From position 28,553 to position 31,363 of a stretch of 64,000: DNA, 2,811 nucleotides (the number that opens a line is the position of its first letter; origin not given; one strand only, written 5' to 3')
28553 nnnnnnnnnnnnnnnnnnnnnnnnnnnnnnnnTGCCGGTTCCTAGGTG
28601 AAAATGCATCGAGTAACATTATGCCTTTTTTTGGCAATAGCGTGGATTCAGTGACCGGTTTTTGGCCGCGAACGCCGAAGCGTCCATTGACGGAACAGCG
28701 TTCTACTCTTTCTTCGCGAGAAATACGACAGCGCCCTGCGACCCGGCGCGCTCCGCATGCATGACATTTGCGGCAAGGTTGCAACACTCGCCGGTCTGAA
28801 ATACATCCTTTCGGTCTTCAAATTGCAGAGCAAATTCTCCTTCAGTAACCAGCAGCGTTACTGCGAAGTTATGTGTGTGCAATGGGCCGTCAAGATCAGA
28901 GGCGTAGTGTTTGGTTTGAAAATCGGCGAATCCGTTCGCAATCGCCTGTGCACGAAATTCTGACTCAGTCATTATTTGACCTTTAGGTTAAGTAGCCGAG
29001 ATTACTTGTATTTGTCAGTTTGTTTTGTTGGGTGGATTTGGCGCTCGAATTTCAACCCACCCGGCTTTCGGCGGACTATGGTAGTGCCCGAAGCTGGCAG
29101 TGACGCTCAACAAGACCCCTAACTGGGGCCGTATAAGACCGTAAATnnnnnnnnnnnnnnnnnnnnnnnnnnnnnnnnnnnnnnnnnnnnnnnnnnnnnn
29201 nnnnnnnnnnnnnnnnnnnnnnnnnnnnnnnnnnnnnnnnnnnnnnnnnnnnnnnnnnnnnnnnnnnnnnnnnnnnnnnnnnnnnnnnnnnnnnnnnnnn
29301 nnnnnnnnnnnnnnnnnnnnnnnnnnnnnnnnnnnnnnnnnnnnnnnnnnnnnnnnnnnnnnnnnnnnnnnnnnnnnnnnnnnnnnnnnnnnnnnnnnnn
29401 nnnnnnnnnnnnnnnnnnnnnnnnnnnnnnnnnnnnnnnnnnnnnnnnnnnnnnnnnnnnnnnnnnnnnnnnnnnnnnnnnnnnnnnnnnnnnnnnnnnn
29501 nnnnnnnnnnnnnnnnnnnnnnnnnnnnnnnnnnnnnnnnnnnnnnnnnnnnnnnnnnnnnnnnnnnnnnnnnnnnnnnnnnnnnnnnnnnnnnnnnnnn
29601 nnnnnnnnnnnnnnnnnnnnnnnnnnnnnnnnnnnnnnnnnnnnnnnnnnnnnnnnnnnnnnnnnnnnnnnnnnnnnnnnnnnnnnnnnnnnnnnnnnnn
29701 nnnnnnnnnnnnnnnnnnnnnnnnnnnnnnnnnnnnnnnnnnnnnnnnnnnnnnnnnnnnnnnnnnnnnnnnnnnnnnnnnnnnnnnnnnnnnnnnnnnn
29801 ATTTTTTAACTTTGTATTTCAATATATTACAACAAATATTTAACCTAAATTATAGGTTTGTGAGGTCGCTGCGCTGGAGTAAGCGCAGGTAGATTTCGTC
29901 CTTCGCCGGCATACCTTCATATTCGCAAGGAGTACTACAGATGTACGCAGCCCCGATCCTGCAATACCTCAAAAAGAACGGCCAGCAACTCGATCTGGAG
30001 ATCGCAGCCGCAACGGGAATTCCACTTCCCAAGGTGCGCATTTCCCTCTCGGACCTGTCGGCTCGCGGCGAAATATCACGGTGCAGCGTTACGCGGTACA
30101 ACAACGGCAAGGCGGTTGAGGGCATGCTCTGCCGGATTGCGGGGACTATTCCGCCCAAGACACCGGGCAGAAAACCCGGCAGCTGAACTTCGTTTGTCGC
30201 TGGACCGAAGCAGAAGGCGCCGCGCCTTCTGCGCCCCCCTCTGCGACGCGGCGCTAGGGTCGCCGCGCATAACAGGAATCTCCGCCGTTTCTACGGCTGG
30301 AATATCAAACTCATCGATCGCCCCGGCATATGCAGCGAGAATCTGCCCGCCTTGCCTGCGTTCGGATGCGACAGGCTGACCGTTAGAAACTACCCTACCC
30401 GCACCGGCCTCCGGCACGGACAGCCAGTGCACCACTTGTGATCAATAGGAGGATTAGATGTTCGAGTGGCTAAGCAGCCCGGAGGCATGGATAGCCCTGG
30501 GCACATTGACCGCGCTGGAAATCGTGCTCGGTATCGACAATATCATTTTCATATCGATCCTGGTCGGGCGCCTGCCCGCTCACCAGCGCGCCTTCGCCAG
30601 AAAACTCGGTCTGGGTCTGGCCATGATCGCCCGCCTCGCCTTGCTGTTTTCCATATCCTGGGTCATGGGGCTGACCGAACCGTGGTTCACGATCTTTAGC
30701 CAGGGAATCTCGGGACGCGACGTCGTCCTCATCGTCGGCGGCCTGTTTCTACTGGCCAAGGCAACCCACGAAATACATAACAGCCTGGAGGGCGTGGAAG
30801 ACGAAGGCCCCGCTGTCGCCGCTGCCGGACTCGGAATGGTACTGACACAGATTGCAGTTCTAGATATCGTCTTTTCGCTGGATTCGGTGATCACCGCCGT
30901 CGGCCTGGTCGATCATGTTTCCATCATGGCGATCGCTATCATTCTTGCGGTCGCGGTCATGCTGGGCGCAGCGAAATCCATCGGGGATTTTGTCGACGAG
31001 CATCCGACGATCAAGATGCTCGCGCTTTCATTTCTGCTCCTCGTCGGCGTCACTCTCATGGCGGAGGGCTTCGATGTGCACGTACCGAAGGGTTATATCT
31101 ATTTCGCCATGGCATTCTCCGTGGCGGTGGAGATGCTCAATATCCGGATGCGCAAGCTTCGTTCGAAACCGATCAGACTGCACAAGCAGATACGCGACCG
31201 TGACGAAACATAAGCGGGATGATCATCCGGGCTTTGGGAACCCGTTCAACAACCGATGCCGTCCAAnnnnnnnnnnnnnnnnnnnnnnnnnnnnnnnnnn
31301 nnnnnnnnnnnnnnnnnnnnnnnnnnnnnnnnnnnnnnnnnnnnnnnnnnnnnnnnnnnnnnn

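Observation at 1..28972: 29-kb supercluster: three corrinoid-dependent methyltransferase modules feeding tetrahydrofolate, set among O2-dependent oxygenases and three uptake systems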

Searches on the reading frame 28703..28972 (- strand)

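Call 105: search_protein_families(library=pfam, proteins=[window:28703-28972:-], max_evalue=0.001)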
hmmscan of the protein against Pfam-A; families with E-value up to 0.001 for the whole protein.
window:28703-28972:- (89 aa): 1 family
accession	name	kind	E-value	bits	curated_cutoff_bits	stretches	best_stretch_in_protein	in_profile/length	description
PF07883.17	Cupin_2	-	0.00038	20.5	27.2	1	28-85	10-67/70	Cupin domain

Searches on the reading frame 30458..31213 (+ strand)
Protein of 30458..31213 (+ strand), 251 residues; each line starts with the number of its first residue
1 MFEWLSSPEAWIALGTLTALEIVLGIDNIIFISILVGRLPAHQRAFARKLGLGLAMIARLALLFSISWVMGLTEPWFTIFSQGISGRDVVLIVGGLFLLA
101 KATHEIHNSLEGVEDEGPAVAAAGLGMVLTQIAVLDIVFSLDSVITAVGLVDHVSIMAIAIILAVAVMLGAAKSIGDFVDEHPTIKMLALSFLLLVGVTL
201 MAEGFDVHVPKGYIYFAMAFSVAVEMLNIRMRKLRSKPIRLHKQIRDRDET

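Call 18: search_protein_families(library=pfam, proteins=[window:30458-31213:+], max_evalue=0.00001)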
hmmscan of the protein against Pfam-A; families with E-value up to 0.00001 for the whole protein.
window:30458-31213:+ (251 aa): 1 family
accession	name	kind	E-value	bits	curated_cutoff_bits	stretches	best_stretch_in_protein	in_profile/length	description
PF03741.22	TerC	-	1.7e-44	152.1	27.8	1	16-203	2-177/178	Integral membrane protein TerC family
